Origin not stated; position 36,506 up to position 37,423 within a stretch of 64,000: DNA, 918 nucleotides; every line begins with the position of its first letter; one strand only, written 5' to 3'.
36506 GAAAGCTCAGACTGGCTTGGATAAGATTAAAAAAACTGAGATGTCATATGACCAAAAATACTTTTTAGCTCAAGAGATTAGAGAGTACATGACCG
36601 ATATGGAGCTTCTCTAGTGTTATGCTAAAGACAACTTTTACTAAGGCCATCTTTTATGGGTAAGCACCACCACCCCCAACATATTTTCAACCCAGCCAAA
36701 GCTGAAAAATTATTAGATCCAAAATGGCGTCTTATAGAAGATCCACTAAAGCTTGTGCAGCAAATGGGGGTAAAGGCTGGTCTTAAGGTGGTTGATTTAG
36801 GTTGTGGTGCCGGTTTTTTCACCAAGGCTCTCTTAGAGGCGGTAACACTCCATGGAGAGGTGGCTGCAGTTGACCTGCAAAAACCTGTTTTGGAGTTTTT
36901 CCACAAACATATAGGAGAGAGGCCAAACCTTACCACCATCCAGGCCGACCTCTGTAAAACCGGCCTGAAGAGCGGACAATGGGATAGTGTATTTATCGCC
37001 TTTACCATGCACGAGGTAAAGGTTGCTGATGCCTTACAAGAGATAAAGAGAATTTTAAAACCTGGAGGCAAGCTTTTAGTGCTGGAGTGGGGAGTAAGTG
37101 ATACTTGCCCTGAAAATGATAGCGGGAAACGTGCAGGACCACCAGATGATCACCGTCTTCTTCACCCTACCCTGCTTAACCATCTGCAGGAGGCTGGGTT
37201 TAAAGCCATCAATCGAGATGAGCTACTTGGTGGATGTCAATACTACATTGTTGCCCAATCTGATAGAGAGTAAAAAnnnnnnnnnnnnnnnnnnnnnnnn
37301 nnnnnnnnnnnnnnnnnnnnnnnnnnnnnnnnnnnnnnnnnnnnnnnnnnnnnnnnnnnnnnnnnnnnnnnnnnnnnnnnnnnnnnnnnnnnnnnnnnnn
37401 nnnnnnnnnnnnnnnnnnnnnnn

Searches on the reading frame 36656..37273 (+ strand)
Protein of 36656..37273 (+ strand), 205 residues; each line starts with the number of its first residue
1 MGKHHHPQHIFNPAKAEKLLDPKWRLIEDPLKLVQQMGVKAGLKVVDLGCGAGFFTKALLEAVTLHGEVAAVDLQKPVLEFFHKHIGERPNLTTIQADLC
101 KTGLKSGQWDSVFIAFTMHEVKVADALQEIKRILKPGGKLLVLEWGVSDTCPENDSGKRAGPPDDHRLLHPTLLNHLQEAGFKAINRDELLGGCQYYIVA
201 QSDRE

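Call 18: search_protein_families(library=pfam, proteins=[window:36656-37273:+], max_evalue=0.001)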
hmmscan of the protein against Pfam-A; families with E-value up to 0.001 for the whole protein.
window:36656-37273:+ (205 aa): 13 families
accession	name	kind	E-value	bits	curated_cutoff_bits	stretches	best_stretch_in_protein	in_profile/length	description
PF08241.18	Methyltransf_11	-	1.3e-18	67.8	21.2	1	46-142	1-95/95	Methyltransferase domain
PF13649.12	Methyltransf_25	-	4.3e-17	63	27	1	45-138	1-97/97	Methyltransferase domain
PF01209.24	Ubie_methyltran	-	2.7e-15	56.8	20.1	1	32-145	38-154/233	ubiE/COQ5 methyltransferase family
PF13847.12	Methyltransf_31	-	1.9e-11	44.3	27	1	40-146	2-113/145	Methyltransferase domain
PF08242.18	Methyltransf_12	-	7.7e-11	43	30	1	46-140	1-98/98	Methyltransferase domain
PF13489.12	Methyltransf_23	-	6.1e-08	33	27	1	32-183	11-160/164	Methyltransferase domain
PF01728.25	FtsJ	-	1.6e-05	25.4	24.1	1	33-99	12-75/181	FtsJ-like methyltransferase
PF00891.24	Methyltransf_2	-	3.3e-05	23.8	22.3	1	17-145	40-167/210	O-methyltransferase domain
PF00398.26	RrnaAD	-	6.1e-05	22.7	24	1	34-106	23-92/263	Ribosomal RNA adenine dimethylase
PF05175.20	MTS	-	0.00012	22.2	23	1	33-142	23-138/170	Methyltransferase small domain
PF05148.21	Methyltransf_8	-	0.00022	21.6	27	1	41-144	72-158/219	Hypothetical methyltransferase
PF01135.25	PCMT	-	0.00042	20.6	20.3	1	34-142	66-171/210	Protein-L-isoaspartate(D-aspartate) O-methyltransferase (PCMT)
PF08704.16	GCD14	-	0.00057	20.1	26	1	33-130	32-135/247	tRNA methyltransferase complex GCD14 subunit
